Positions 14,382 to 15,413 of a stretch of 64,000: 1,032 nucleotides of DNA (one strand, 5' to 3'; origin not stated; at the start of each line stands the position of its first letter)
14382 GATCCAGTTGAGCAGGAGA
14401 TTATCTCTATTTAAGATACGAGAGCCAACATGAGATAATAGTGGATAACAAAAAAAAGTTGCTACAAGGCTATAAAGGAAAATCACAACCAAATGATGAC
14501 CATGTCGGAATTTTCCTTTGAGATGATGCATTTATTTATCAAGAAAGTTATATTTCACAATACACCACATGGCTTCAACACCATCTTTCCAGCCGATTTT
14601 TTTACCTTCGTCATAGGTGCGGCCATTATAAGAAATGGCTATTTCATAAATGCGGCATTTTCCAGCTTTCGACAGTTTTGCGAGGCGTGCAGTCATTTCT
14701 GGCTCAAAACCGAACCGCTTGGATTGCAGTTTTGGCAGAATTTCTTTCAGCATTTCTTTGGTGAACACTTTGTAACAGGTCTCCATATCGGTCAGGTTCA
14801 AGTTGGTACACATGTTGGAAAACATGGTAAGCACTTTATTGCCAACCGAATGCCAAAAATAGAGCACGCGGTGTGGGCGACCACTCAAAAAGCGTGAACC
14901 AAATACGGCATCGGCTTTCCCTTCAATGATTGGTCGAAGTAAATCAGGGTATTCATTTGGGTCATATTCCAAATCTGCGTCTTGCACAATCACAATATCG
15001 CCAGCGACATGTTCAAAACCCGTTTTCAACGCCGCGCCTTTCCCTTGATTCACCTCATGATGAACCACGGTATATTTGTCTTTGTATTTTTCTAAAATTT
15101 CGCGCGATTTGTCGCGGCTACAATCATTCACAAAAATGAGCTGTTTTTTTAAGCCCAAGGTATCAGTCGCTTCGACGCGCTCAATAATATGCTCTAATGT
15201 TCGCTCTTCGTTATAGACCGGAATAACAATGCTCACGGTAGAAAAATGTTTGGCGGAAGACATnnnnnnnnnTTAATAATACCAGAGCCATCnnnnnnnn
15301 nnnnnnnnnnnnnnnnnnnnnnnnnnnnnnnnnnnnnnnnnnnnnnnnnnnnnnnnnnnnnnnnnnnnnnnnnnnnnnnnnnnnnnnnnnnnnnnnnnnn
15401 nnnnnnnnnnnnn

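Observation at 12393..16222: Three-gene operon of UDP-xylose synthase, DPM1-like GT2 and a 712-aa GT-C-like membrane protein: an Arn-pathway-like route to a lipid-linked pentose (xylose/arabinose) modification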

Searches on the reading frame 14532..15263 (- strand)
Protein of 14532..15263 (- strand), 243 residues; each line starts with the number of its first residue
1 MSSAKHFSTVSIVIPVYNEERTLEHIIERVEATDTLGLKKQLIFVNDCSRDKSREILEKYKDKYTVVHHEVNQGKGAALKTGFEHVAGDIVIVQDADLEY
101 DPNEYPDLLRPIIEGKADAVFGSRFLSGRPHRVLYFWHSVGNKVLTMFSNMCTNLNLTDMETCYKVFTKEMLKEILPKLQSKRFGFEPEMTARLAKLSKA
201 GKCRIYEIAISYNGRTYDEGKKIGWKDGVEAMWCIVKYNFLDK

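Call 5: search_protein_families(library=pfam, proteins=[window:14532-15263:-], max_evalue=0.01)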
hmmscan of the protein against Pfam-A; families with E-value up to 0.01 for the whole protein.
window:14532-15263:- (243 aa): 3 families
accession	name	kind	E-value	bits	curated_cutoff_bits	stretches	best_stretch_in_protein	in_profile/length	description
PF00535.33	Glycos_transf_2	-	3.6e-34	118.5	23.3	1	11-175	1-167/168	Glycosyl transferase family 2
PF13641.12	Glyco_tranf_2_3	-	5.3e-07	30.3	27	1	10-139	3-137/230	Glycosyltransferase like family 2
PF10111.15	Glyco_tranf_2_2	-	2.4e-06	27.7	27.3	1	11-100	1-94/276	Glycosyltransferase like family 2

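Call 6: search_protein_families(library=ncbifam, proteins=[window:14532-15263:-], max_evalue=0.01)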
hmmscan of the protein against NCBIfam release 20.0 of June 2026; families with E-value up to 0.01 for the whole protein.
window:14532-15263:- (243 aa): 24 families
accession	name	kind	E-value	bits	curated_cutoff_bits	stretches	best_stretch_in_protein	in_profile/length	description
TIGR04182.1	glyco_TIGR04182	equivalog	2.5e-29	102.6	325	1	10-238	2-217/293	S-layer glycoprotein N-glycosyltransferase AglJ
NF007986.1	PRK10714.1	equivalog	2.1e-20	73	529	1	6-177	4-174/316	undecaprenyl-phosphate 4-deoxy-4-formamido-L-arabinose transferase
TIGR03937.1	PgaC_IcaA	equivalog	5.4e-17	61.8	422.3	1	4-104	41-142/407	poly-beta-1,6-N-acetyl-D-glucosamine synthase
NF047588.1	GlcsyltransPgfSStrep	equivalog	8.5e-17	61.3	500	1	10-184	3-176/308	glycosyltransferase PgfS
NF007482.0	PRK10073.1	equivalog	1.2e-16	60.6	423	1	7-110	5-108/334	glycosyltransferase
NF058614.1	PPMAGASynPpgS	equivalog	4.3e-15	55.8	370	1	10-174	2-164/226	polyprenyl-phospho-N-acetylgalactosaminyl synthase PpgS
TIGR04283.1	glyco_like_mftF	equivalog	1.2e-12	47.9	182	1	10-129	1-115/221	TIGR04283 family arsenosugar biosynthesis glycosyltransferase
NF010496.0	PRK13915.1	equivalog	1.5e-12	47.2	262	1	3-114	26-144/307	glucosyl-3-phosphoglycerate synthase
NF041391.1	DPhHxTase_Halo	equivalog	2.3e-11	43.1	375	1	16-193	3-168/213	dolichyl-phosphate hexose transferase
TIGR03965.1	mycofact_glyco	equivalog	5.8e-11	41.9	280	1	6-111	72-178/467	mycofactocin biosynthesis glycosyltransferase MftF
TIGR03111.1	glyc2_xrt_Gpos1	hypoth_equivalog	3e-10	39.5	363.95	1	4-101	45-145/439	TIGR03111 family XrtG-associated glycosyltransferase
NF047683.1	TeichurnBiosyTuaG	equivalog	3.7e-10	39.9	400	1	8-104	6-103/252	teichuronic acid biosynthesis protein TuaG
NF041875.1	EPS_EpsD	equivalog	1.3e-09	38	370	1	10-103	1-95/325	exopolysaccharide biosynthesis glycosyltransferase EpsD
NF053739.1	GlytfEpsEBac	equivalog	3.6e-07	29.4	450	1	10-97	3-92/265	glycosyltransferase EpsE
NF038302.1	EPS_HpsE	equivalog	6.3e-07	28.7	300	1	10-97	3-96/307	hormogonium polysaccharide biosynthesis glycosyltransferase HpsE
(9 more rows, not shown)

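Call 9: search_solved_structures(query=window:14532-15263:-, max_evalue=0.00001)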
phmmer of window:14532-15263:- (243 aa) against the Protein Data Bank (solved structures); distinct sequences matched with E-value up to 0.00001: 17.
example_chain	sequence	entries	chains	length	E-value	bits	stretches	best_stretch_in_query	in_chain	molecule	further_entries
5mlz_A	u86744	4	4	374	1.5e-17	67.3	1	9-213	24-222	Dolichol monophosphate mannose synthase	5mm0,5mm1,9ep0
9bhc_C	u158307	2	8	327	1.6e-16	64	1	5-116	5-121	Undecaprenyl-phosphate 4-deoxy-4-formamido-L-arabinose transferase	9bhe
8vxh_A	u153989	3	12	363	1.9e-16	63.7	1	5-116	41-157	Undecaprenyl-phosphate 4-deoxy-4-formamido-L-arabinose transferase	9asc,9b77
9hwj_A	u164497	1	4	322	3.4e-15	59.6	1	9-116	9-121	Undecaprenyl-phosphate 4-deoxy-4-formamido-L-arabinose transferase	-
5eke_A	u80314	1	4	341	1.2e-12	51.3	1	10-124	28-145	Uncharacterized glycosyltransferase sll0501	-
5ekp_C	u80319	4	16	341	1.2e-12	51.3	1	10-124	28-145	Uncharacterized glycosyltransferase sll0501 | Glycosyltransferase sll0501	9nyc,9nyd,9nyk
9nye_A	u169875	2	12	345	1.2e-12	51.3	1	10-124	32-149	Glycosyltransferase sll0501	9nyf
6p61_A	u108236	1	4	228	6.5e-08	35.8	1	5-113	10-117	Glycosyltransferase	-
3bcv_A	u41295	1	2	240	2.5e-07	33.9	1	9-122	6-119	Putative glycosyltransferase protein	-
5tze_C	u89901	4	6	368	5.1e-07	32.9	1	10-118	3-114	Glycosyl transferase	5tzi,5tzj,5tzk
5hea_A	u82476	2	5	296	1e-06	31.9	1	9-119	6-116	Putative glycosyltransferase (GalT1)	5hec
5tz8_A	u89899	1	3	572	1.1e-06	31.9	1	10-116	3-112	Glycosyl transferase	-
4y6n_A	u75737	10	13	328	1.6e-06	31.3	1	3-119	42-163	Glucosyl-3-phosphoglycerate synthase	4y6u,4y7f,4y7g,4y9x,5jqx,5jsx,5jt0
6yv7_B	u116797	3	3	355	1.7e-06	31.2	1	9-114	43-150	Glycosyl transferase, family 2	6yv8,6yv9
6yv7_A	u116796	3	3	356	1.7e-06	31.2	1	9-114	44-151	Glycosyl transferase, family 2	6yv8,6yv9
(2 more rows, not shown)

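Call 58: find_homologous_proteins(query=window:14532-15263:-)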
Query window:14532-15263:- (243 aa): 8000 proteins with E <= 0.001 among 8000 candidates; the best 120 are listed.
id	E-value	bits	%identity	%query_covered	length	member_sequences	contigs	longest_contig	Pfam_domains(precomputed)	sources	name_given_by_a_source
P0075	1.7e-158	544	97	100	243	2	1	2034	PF10111.15,PF13641.13,PF00535.33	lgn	-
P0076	4.2e-127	441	78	96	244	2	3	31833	PF10111.15,PF13641.13,PF00535.33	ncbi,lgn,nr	ncbi:MAG: glycosyltransferase family 2 protein [Candidatus Kerfeldbacteria bacterium]|nr:glycosyltra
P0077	6.6e-119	414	76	97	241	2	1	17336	PF10111.15,PF13641.13,PF00535.33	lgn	-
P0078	4.5e-117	408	72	97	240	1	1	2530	PF10111.15,PF13641.13,PF00535.33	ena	-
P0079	2.9e-116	405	73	97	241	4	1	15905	PF10111.15,PF13641.13,PF00535.33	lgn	-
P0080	1.5e-115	403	73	95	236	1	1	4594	PF10111.15,PF13641.13,PF00535.33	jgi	jgi:glycosyltransferase involved in cell wall biosynthesis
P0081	1.6e-115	403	72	95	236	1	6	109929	PF10111.15,PF13641.13,PF00535.33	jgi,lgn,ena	jgi:glycosyltransferase involved in cell wall biosynthesis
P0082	1.8e-115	403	73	97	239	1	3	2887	PF10111.15,PF13641.13,PF00535.33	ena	-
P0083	1.8e-115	403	71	97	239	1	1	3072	PF10111.15,PF13641.13,PF00535.33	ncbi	-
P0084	4.8e-115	401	71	97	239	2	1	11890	PF10111.15,PF13641.13,PF00535.33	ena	-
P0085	8.8e-115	400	72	97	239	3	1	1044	PF10111.15,PF13641.13,PF00535.33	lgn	-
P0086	8.8e-115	400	71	97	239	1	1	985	PF10111.15,PF13641.13,PF00535.33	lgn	-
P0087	1.1e-114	400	73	95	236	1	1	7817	PF10111.15,PF13641.13,PF00535.33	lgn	-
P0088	1.2e-114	400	71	97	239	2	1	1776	PF10111.15,PF13641.13,PF00535.33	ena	-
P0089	1.5e-114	400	71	98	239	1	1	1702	PF10111.15,PF13641.13,PF00535.33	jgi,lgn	jgi:glycosyltransferase involved in cell wall biosynthesis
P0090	4.8e-114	398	71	97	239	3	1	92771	PF10111.15,PF13641.13,PF00535.33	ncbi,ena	-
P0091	2.7e-113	396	70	98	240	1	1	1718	PF10111.15,PF13641.13,PF00535.33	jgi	jgi:glycosyltransferase involved in cell wall biosynthesis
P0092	4.0e-113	395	69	98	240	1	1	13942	PF10111.15,PF13641.13,PF00535.33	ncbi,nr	ncbi:MAG: glycosyltransferase family 2 protein [Candidatus Moranbacteria bacterium]|nr:glycosyltrans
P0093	5.0e-113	395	69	97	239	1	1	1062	PF10111.15,PF13641.13,PF00535.33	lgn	-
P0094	6.4e-113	394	71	97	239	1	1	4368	PF10111.15,PF13641.13,PF00535.33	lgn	-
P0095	1.1e-112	394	70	97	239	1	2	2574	PF10111.15,PF13641.13,PF00535.33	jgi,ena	-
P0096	1.2e-112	393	70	97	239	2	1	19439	PF10111.15,PF13641.13,PF00535.33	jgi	-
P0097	1.3e-112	393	69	97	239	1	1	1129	PF10111.15,PF13641.13,PF00535.33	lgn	-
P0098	2.1e-112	393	70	96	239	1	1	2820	PF10111.15,PF13641.13,PF00535.33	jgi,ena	-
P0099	4.1e-112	392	70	96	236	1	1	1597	PF10111.15,PF13641.13,PF00535.33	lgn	-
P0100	4.2e-112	392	69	96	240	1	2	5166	PF10111.15,PF13641.13,PF00535.33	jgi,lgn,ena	-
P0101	5.1e-112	391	69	98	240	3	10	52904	PF10111.15,PF13641.13,PF00535.33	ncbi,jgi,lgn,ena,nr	ncbi:MAG: glycosyl transferase [Candidatus Moranbacteria bacterium RIFOXYB1_FULL_43_19]|nr:MAG: glyc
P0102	5.7e-112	391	70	97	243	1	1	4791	PF10111.15,PF13641.13,PF00535.33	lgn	-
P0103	6.0e-112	391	68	97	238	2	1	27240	PF10111.15,PF13641.13,PF00535.33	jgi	jgi:glycosyltransferase involved in cell wall biosynthesis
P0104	6.9e-112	391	70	97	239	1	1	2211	PF10111.15,PF13641.13,PF00535.33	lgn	-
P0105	8.1e-112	391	70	98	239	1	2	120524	PF10111.15,PF13641.13,PF00535.33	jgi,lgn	-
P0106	8.3e-112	391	69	97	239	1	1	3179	PF10111.15,PF13641.13,PF00535.33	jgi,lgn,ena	-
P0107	1.2e-111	390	69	99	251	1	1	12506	PF10111.15,PF00535.33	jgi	jgi:glycosyltransferase involved in cell wall biosynthesis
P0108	1.2e-111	390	69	93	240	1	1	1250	PF10111.15,PF13641.13,PF00535.33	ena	-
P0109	2.4e-111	389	71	97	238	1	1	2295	PF10111.15,PF13641.13,PF00535.33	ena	-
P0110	2.9e-111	389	69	96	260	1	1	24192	PF10111.15,PF13641.13,PF00535.33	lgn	-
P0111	3.5e-111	389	67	98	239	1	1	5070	PF10111.15,PF13641.13,PF00535.33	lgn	-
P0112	3.8e-111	389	70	97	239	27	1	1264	PF10111.15,PF13641.13,PF00535.33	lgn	-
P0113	4.0e-111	388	68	97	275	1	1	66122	PF10111.15,PF13641.13,PF00535.33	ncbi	-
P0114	5.6e-111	388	70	98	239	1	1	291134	PF10111.15,PF13641.13,PF00535.33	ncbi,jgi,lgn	ncbi:MAG: glycosyltransferase family 2 protein [Parcubacteria group bacterium]|jgi:glycosyltransfera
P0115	5.9e-111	388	70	95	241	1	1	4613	PF13641.13,PF00535.33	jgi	jgi:glycosyltransferase involved in cell wall biosynthesis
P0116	9.0e-111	387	67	97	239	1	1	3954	PF10111.15,PF13641.13,PF00535.33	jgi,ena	-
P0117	1.3e-110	387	69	97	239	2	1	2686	PF10111.15,PF00535.33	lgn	-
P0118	1.5e-110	387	67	97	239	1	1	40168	PF10111.15,PF13641.13,PF00535.33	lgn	-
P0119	2.5e-110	386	70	97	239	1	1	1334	PF10111.15,PF13641.13,PF00535.33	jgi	jgi:glycosyltransferase involved in cell wall biosynthesis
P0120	2.3e-109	383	69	96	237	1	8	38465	PF10111.15,PF13641.13,PF00535.33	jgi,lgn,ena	jgi:glycosyltransferase involved in cell wall biosynthesis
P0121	2.4e-109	383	69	96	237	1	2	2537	PF10111.15,PF13641.13,PF00535.33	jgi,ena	jgi:glycosyltransferase involved in cell wall biosynthesis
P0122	2.5e-109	383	68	96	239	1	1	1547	PF10111.15,PF13641.13,PF00535.33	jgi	-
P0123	5.9e-109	381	70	97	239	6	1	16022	PF10111.15,PF13641.13,PF00535.33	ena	-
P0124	6.8e-109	381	66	98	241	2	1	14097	PF13641.13,PF00535.33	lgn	-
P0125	7.7e-109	381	66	97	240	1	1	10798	PF10111.15,PF00535.33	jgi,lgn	jgi:glycosyltransferase involved in cell wall biosynthesis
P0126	2.6e-108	379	67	97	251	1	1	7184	PF10111.15,PF13641.13,PF00535.33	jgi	jgi:glycosyltransferase involved in cell wall biosynthesis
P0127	6.1e-108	378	68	97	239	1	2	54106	PF10111.15,PF13641.13,PF00535.33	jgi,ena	jgi:glycosyltransferase involved in cell wall biosynthesis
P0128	2.2e-107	376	66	95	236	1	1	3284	PF10111.15,PF13641.13,PF00535.33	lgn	-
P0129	2.0e-106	373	68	97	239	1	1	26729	PF10111.15,PF13641.13,PF00535.33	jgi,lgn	jgi:glycosyltransferase involved in cell wall biosynthesis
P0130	2.3e-106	373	66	97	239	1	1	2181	PF10111.15,PF13641.13,PF00535.33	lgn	-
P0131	2.2e-104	366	63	97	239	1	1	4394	PF10111.15,PF13641.13,PF00535.33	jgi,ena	-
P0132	3.8e-104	366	63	98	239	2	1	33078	PF10111.15,PF13641.13,PF00535.33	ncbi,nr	ncbi:MAG: glycosyltransferase family 2 protein [Candidatus Moranbacteria bacterium]|nr:glycosyltrans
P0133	4.9e-104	365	65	98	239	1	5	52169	PF10111.15,PF13641.13,PF00535.33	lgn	-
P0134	4.4e-103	362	64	97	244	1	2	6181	PF10111.15,PF13641.13,PF00535.33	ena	-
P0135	1.5e-102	360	65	98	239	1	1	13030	PF10111.15,PF13641.13,PF00535.33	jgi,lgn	jgi:glycosyltransferase involved in cell wall biosynthesis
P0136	2.4e-102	360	64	99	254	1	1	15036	PF10111.15,PF00535.33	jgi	jgi:glycosyltransferase involved in cell wall biosynthesis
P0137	2.7e-101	356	64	95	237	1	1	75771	PF10111.15,PF13641.13,PF00535.33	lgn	-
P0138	3.6e-101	356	63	100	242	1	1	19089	PF10111.15,PF13641.13,PF00535.33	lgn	-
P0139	1.7e-100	354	65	96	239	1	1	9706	PF10111.15,PF13641.13,PF00535.33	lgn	-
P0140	1.9e-100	354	64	96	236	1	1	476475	PF10111.15,PF13641.13,PF00535.33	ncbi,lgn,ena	-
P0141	9.9e-100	351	64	97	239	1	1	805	PF10111.15,PF13641.13,PF00535.33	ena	-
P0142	3.3e-99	349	62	97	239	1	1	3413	PF10111.15,PF00535.33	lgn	-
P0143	3.6e-99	349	65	95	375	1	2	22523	PF10111.15,PF13641.13,PF04138.21,PF00535.33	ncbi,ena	-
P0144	5.3e-99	349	63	97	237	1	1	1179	PF10111.15,PF13641.13,PF00535.33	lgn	-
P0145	5.8e-99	349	64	97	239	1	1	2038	PF10111.15,PF13641.13,PF00535.33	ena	-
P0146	7.7e-99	348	64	96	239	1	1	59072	PF10111.15,PF13641.13,PF00535.33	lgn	-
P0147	2.5e-98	347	66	95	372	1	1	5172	PF10111.15,PF13641.13,PF04138.21,PF00535.33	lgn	-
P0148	2.9e-98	346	64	96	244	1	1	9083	PF10111.15,PF13641.13,PF00535.33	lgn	-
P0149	4.5e-98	346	64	94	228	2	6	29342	PF00535.33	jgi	jgi:glycosyltransferase involved in cell wall biosynthesis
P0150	1.3e-97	344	64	96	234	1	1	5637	PF10111.15,PF13641.13,PF00535.33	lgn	-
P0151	1.9e-97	344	65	96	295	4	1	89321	PF13641.13,PF00535.33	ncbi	-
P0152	1.4e-96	341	64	96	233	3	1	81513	PF10111.15,PF13641.13,PF00535.33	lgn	-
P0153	1.4e-96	341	69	82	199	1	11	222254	PF00535.33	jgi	-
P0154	1.8e-96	341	65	98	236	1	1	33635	PF13641.13,PF00535.33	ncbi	-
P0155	1.8e-96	341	64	95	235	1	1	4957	PF10111.15,PF13641.13,PF00535.33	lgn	-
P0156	1.8e-96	341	64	95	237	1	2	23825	PF10111.15,PF13641.13,PF00535.33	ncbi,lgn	-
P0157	1.9e-96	340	65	98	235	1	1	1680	PF10111.15,PF13641.13,PF00535.33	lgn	-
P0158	2.4e-96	340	64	95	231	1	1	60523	PF13641.13,PF00535.33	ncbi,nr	ncbi:MAG: glycosyltransferase family 2 protein [Phycisphaeraceae bacterium]|nr:glycosyltransferase f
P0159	2.7e-96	340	68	82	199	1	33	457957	PF00535.33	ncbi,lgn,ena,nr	ncbi:MAG: Glycosyl transferase, family 2 [Candidatus Moranbacteria bacterium GW2011_GWC1_45_18]|nr:M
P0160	2.7e-96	340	66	95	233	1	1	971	PF10111.15,PF13641.13,PF00535.33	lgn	-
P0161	1.1e-95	338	63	95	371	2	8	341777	PF10111.15,PF13641.13,PF04138.21,PF00535.33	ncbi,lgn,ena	-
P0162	2.3e-95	337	62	97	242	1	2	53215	PF13641.13,PF00535.33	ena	-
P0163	3.1e-95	336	60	99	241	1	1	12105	PF10111.15,PF13641.13,PF00535.33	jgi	jgi:glycosyltransferase involved in cell wall biosynthesis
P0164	3.3e-95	336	63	95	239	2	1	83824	PF13641.13,PF00535.33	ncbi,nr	ncbi:MAG: glycosyltransferase family 2 protein [Opitutaceae bacterium]|nr:glycosyltransferase family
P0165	3.7e-95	336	62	97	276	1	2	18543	PF13641.13,PF00535.33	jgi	jgi:glycosyltransferase involved in cell wall biosynthesis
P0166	8.2e-95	335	64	95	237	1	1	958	PF10111.15,PF13641.13,PF00535.33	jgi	jgi:glycosyltransferase involved in cell wall biosynthesis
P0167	8.4e-95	335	62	96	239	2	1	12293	PF10111.15,PF13641.13,PF00535.33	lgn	-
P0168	9.6e-95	335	64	95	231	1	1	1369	PF10111.15,PF13641.13,PF00535.33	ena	-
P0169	1.8e-94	334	64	95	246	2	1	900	PF00535.33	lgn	-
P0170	1.9e-94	334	60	96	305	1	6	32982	PF13641.13,PF00535.33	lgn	-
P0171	4.0e-94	333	64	95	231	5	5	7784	PF10111.15,PF13641.13,PF00535.33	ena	-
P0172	4.2e-94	333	64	95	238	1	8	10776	PF13641.13,PF00535.33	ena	-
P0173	4.4e-94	333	62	98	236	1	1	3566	PF13641.13,PF00535.33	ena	-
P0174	5.0e-94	333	63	95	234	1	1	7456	PF10111.15,PF13641.13,PF00535.33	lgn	-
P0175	5.2e-94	332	63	96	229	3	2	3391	PF10111.15,PF13641.13,PF00535.33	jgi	jgi:glycosyltransferase involved in cell wall biosynthesis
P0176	6.0e-94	332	63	96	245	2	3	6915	PF10111.15,PF13641.13,PF00535.33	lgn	-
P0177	6.6e-94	332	62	98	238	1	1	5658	PF10111.15,PF13641.13,PF00535.33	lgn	-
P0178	8.3e-94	332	64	95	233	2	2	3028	PF10111.15,PF13641.13,PF00535.33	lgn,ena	-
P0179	9.8e-94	332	61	95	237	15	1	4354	PF10111.15,PF13641.13,PF00535.33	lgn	-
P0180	1.1e-93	331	62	98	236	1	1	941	PF10111.15,PF13641.13,PF00535.33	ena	-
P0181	1.3e-93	331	62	96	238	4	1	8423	PF10111.15,PF13641.13,PF00535.33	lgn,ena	-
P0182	1.4e-93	331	64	96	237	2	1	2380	PF10111.15,PF13641.13,PF00535.33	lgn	-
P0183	1.5e-93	331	60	96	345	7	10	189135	PF13641.13,PF00535.33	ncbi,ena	-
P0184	1.9e-93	331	62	96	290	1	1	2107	PF10111.15,PF13641.13,PF00535.33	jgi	jgi:glycosyltransferase involved in cell wall biosynthesis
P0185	2.4e-93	330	63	95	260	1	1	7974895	PF10111.15,PF13641.13,PF00535.33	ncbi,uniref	ncbi:glycosyltransferase family 2 protein [Anatilimnocola sp. NA78]|uniref:glycosyltransferase famil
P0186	2.4e-93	330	64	94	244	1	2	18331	PF13641.13,PF00535.33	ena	-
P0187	2.5e-93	330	64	94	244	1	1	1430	PF13641.13,PF00535.33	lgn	-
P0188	2.6e-93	330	62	98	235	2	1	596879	PF10111.15,PF13641.13,PF00535.33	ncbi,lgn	-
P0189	2.7e-93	330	62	98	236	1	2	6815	PF13641.13,PF00535.33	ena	-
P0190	2.9e-93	330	63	95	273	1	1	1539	PF13641.13,PF00535.33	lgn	-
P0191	2.9e-93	330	62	95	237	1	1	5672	PF10111.15,PF13641.13,PF00535.33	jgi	jgi:glycosyltransferase involved in cell wall biosynthesis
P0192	3.2e-93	330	61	96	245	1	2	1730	PF10111.15,PF13641.13,PF00535.33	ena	-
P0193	3.5e-93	330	63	95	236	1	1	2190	PF13641.13,PF00535.33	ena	-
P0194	3.9e-93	330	61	100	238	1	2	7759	PF10111.15,PF00535.33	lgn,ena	-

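Call 59: find_encoding_contigs(protein=P0185, flank=8000, max_places=1)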
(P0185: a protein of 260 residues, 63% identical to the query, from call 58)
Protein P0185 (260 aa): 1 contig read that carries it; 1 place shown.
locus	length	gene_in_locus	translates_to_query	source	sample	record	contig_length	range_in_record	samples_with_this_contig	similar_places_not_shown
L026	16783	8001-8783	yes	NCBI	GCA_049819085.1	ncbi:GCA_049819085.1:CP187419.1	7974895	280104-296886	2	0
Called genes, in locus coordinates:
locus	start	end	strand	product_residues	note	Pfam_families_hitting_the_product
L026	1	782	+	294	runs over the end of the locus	PF13692:Glyco_trans_1_4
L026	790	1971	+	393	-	PF13579:Glyco_trans_4_4, PF13439:Glyco_transf_4, PF20706:GT4-conflict, PF00534:Glycos_transf_1, PF13692:Glyco_trans_1_4, PF13524:Glyco_trans_1_2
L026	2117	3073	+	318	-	PF02388:FemAB (faint), PF13480:Acetyltransf_6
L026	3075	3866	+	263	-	PF23914:TPR_CcmH_CycH (faint), PF07719:TPR_2 (faint), PF13424:TPR_12 (faint), PF13371:TPR_9 (weak), PF13432:TPR_16, PF13414:TPR_11 (weak), PF13432:TPR_16 (weak), PF14559:TPR_19 (weak), +6 more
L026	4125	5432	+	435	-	PF19358:DUF5935 (weak), PF04932:Wzy_C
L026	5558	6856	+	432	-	-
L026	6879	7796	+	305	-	PF01061:ABC2_membrane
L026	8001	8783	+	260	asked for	PF13641:Glyco_tranf_2_3, PF00535:Glycos_transf_2, PF10111:Glyco_tranf_2_2 (weak)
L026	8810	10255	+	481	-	PF13231:PMT_2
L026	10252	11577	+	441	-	PF00005:ABC_tran, PF13304:AAA_21 (faint), PF14524:Wzt_C (weak)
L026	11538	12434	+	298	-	PF01135:PCMT (faint), PF05050:Methyltransf_21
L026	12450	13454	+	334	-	PF00535:Glycos_transf_2, PF10111:Glyco_tranf_2_2, PF13641:Glyco_tranf_2_3 (weak)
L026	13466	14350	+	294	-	PF04230:PS_pyruv_trans (weak)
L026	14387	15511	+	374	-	PF13439:Glyco_transf_4, PF13579:Glyco_trans_4_4, PF00534:Glycos_transf_1, PF13692:Glyco_trans_1_4, PF13524:Glyco_trans_1_2 (weak)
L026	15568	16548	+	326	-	PF01073:3Beta_HSD, PF01370:Epimerase, PF02719:Polysacc_synt_2, PF04321:RmlD_sub_bind, PF07993:NAD_binding_4 (faint), PF16363:GDP_Man_Dehyd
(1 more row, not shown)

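Call 60: find_encoding_contigs(protein=P0161, flank=8000, max_places=1)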
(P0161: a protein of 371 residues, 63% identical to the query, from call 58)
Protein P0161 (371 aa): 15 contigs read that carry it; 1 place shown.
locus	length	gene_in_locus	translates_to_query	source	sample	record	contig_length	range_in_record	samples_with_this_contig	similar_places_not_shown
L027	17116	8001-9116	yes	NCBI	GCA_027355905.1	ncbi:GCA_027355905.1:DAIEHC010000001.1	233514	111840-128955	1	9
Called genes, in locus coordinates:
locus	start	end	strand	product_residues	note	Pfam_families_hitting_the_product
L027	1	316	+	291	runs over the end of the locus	PF00535:Glycos_transf_2 (weak)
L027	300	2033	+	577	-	-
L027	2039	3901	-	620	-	PF22148:Fervidolysin_NPro-like, PF00082:Peptidase_S8, PF18885:DUF5648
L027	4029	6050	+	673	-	PF18922:DUF5672, PF00534:Glycos_transf_1, PF13692:Glyco_trans_1_4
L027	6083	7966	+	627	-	PF00535:Glycos_transf_2, PF10111:Glyco_tranf_2_2 (weak), PF13506:Glyco_transf_21 (faint), PF00535:Glycos_transf_2, PF10111:Glyco_tranf_2_2, PF13641:Glyco_tranf_2_3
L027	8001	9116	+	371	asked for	PF00535:Glycos_transf_2, PF10111:Glyco_tranf_2_2 (weak), PF13641:Glyco_tranf_2_3 (weak), PF04138:GtrA_DPMS_TM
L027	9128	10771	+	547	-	PF26626:DUF8201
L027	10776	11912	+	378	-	PF13439:Glyco_transf_4, PF20706:GT4-conflict, PF00534:Glycos_transf_1, PF13692:Glyco_trans_1_4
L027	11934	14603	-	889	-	PF00561:Abhydrolase_1 (weak), PF01674:Lipase_2, PF02089:Palm_thioest, PF02450:LCAT, PF07819:PGAP1, PF24096:DUF7379 (faint)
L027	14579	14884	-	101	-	-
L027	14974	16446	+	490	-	PF02366:PMT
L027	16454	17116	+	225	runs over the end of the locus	-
